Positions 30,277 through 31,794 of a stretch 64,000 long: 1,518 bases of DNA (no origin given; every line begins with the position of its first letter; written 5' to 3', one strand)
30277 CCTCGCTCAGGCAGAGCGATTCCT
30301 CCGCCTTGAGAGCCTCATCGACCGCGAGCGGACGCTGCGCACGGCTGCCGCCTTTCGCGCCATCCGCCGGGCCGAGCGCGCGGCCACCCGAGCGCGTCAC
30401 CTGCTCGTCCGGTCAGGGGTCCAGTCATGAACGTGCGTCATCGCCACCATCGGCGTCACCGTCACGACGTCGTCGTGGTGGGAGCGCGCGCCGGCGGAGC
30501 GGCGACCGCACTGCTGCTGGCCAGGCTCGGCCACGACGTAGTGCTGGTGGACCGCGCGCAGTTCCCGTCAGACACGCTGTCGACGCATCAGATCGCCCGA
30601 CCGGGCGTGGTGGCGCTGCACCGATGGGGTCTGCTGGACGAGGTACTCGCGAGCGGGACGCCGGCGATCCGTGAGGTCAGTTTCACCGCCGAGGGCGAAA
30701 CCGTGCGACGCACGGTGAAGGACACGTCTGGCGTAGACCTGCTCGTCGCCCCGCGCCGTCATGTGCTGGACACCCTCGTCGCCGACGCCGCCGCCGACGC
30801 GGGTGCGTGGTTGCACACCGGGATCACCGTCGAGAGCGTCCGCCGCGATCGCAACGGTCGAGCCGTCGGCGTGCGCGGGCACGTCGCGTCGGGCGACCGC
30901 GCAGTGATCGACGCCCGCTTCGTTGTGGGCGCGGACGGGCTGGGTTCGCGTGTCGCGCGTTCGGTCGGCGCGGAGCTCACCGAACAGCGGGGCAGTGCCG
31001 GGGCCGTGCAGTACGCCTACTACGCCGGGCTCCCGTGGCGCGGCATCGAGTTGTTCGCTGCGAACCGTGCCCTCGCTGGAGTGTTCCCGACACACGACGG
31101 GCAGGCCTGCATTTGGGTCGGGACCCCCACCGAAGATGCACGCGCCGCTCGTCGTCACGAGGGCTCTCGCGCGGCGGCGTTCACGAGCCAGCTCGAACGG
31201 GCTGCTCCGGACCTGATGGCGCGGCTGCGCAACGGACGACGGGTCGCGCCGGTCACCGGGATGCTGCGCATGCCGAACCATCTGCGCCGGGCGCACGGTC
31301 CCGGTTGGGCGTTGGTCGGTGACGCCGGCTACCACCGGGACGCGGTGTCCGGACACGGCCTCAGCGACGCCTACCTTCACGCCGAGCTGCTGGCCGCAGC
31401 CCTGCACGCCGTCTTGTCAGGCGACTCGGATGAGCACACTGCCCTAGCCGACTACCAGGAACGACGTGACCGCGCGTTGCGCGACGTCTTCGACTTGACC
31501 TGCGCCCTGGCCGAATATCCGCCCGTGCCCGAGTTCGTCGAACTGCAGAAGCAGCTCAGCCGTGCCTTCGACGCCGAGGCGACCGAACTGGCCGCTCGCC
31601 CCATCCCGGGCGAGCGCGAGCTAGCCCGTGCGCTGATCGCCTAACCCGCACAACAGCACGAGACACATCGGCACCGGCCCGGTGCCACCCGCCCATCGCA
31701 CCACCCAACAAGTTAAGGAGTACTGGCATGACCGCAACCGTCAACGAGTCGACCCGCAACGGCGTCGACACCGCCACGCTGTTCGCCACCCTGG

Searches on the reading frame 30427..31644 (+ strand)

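Call 48: search_protein_families(library=pfam, max_evalue=0.0001, proteins=[window:30427-31644:+])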
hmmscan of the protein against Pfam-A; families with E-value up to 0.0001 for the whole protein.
window:30427-31644:+ (405 aa): 3 families
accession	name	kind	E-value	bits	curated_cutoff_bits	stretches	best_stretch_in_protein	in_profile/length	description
PF01494.25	FAD_binding_3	-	6.6e-25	88.5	22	1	13-356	2-347/349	FAD binding domain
PF01266.30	DAO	-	1.7e-10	41.4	27.9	1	118-324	155-352/353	FAD dependent oxidoreductase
PF07992.20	Pyr_redox_2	-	2.2e-05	24.5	26.1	0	13-50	1-39/291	Pyridine nucleotide-disulphide oxidoreductase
